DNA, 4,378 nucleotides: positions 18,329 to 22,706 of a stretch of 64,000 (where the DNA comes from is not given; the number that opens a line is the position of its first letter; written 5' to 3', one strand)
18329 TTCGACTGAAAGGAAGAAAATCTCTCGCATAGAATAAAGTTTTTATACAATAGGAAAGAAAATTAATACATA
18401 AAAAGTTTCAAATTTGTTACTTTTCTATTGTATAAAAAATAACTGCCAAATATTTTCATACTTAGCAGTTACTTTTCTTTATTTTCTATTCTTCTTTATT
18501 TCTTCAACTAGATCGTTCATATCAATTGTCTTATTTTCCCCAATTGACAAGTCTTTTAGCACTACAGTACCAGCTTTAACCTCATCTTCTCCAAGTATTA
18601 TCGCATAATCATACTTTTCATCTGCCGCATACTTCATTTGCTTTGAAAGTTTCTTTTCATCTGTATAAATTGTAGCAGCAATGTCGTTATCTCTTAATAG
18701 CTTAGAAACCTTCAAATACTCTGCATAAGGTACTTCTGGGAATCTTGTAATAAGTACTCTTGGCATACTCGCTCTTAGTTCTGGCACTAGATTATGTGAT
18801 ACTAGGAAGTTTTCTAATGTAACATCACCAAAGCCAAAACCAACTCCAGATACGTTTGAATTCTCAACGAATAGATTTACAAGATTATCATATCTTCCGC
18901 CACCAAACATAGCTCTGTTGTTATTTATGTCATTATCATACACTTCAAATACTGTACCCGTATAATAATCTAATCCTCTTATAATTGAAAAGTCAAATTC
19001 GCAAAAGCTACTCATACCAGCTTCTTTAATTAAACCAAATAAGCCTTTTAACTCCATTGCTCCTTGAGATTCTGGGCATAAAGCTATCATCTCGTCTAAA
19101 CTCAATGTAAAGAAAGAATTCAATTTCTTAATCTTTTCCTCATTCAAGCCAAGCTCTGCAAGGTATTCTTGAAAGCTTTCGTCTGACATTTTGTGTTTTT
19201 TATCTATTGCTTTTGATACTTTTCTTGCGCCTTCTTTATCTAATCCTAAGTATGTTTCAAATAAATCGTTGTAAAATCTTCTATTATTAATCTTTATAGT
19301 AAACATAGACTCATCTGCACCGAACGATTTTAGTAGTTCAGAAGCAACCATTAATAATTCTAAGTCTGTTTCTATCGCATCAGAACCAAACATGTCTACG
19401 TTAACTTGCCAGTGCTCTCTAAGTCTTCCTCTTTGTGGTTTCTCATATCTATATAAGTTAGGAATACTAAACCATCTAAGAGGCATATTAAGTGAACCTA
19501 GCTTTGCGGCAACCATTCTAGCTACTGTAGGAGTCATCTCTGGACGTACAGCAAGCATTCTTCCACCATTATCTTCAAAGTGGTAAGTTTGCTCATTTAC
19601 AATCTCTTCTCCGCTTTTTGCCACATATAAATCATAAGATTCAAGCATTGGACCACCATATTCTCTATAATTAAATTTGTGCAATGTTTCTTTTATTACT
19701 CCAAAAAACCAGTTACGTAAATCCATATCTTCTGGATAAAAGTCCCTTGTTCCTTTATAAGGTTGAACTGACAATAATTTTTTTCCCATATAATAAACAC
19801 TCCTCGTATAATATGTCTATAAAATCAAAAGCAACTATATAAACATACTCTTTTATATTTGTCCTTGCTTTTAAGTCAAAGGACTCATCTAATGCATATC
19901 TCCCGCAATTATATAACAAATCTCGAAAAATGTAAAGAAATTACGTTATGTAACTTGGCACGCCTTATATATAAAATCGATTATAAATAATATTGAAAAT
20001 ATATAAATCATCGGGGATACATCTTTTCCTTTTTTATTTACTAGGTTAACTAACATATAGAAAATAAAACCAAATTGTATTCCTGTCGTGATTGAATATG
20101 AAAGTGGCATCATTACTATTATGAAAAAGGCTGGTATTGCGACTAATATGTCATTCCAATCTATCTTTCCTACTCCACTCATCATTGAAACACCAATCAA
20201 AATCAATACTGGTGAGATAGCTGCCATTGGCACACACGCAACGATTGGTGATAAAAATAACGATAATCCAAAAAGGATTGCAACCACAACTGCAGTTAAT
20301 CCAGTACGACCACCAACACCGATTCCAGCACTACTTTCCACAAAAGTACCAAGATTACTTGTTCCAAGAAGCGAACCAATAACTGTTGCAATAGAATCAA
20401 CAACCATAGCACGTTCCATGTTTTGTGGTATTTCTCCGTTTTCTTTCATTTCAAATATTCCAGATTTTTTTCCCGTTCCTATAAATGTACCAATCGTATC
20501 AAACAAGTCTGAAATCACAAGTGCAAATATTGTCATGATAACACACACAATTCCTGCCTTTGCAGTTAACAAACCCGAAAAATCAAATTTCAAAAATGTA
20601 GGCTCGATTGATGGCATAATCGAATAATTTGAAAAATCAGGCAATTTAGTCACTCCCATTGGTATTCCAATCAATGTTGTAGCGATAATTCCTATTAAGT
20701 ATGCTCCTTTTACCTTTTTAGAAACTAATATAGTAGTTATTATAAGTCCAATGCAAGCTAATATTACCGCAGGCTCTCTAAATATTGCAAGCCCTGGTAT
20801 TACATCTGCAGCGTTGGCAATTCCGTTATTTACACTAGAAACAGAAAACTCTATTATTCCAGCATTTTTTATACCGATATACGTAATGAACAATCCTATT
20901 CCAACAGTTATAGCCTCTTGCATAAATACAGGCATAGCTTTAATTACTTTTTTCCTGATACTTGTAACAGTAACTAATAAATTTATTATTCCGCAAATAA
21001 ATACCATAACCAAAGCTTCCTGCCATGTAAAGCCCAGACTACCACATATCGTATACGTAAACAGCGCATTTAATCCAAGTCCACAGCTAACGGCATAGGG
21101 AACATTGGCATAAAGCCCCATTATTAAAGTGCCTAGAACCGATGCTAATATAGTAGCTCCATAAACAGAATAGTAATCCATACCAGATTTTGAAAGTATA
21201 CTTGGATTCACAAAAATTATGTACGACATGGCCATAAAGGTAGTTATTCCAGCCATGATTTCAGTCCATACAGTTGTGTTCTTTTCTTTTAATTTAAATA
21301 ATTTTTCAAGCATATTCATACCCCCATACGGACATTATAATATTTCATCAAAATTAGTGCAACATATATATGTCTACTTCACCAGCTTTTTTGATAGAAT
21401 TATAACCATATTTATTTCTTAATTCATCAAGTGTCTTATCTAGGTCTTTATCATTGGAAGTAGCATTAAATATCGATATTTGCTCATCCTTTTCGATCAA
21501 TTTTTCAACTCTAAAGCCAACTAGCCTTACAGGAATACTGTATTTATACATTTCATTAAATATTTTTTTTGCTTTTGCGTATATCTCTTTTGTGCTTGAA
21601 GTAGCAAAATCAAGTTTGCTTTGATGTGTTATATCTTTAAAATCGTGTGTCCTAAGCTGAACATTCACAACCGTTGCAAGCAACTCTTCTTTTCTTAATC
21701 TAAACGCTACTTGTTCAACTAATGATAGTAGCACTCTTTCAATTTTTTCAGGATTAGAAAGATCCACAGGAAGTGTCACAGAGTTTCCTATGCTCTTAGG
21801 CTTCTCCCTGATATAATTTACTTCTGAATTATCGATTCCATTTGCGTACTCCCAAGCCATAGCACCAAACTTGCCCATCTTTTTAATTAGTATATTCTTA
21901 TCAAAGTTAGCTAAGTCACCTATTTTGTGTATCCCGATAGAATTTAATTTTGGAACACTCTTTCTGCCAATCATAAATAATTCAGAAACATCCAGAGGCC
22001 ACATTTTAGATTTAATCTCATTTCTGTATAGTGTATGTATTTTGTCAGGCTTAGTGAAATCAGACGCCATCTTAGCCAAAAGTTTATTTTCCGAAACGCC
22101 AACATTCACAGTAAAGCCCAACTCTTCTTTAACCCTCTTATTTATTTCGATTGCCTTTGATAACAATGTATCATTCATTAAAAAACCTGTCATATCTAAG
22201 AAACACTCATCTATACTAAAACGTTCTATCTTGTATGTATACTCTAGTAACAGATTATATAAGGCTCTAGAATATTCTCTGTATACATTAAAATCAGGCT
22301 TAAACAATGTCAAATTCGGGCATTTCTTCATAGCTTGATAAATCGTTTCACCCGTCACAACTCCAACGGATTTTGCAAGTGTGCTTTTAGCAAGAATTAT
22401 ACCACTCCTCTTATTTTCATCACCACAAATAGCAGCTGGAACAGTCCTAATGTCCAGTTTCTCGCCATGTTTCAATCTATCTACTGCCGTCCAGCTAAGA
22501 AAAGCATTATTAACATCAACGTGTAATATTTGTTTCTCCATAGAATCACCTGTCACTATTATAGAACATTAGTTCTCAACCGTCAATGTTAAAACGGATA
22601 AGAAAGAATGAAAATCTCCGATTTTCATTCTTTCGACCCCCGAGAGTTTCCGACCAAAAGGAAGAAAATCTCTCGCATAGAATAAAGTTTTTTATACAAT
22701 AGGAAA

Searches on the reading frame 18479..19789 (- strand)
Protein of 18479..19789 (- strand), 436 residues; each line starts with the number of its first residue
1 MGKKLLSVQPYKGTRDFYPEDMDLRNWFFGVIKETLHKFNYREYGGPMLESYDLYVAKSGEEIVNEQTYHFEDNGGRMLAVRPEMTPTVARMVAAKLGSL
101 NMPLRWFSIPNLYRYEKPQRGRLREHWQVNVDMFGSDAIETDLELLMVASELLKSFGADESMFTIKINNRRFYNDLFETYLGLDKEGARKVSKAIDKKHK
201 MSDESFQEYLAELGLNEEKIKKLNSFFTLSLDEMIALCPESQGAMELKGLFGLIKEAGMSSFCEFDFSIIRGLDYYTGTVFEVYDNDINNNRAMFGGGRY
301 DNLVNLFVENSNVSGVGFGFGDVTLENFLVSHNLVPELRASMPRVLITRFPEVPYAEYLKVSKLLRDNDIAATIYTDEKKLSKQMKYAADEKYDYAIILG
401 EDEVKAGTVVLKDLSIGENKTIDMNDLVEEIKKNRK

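Call 57: search_protein_families(library=pfam, proteins=[window:18479-19789:-], max_evalue=0.00001)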
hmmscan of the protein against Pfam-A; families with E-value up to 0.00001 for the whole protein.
window:18479-19789:- (436 aa): 3 families
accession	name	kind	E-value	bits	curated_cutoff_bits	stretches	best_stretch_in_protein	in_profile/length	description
PF13393.11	tRNA-synt_His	-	1.7e-44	152.7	25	1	13-318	1-301/308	Histidyl-tRNA synthetase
PF03129.25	HGTP_anticodon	-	2e-13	50.7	21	1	357-434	17-94/94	Anticodon binding domain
PF00587.30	tRNA-synt_2b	-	3.5e-12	47.2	29.3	1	69-387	1-147/179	tRNA synthetase class II core domain (G, H, P, S and T)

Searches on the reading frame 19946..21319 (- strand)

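Call 57: search_protein_families(library=pfam, proteins=[window:19946-21319:-], max_evalue=0.00001)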
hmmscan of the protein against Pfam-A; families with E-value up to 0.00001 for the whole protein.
window:19946-21319:- (457 aa): 1 family
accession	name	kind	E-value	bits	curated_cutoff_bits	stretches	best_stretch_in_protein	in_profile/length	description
PF00860.26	Xan_ur_permease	-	2.3e-42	145.5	27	1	20-414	3-387/389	Permease family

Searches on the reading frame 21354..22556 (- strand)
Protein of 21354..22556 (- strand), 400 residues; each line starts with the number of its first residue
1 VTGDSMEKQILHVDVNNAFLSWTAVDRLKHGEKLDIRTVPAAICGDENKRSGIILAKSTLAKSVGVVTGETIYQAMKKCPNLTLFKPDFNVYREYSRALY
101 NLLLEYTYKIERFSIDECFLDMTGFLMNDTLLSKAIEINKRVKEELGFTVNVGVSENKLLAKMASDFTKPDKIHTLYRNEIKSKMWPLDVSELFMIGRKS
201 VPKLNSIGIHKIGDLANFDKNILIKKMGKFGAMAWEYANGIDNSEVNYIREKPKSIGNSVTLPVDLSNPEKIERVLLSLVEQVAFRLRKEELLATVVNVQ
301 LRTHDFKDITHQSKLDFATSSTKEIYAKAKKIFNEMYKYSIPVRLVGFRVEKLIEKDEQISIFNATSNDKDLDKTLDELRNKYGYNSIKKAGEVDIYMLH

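Call 57: search_protein_families(library=pfam, proteins=[window:21354-22556:-], max_evalue=0.00001)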
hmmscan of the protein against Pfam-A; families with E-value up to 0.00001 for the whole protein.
window:21354-22556:- (400 aa): 3 families
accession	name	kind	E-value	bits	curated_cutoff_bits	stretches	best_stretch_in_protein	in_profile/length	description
PF00817.25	IMS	-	1.9e-35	122.4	23.2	1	14-166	2-148/148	impB/mucB/samB family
PF11799.13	IMS_C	-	3e-29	102.1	20.7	1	253-359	1-106/109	impB/mucB/samB family C-terminal domain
PF21999.2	IMS_HHH_1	-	6.9e-06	26.9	27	0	196-242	6-53/53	DNA polymerase-iota, thumb domain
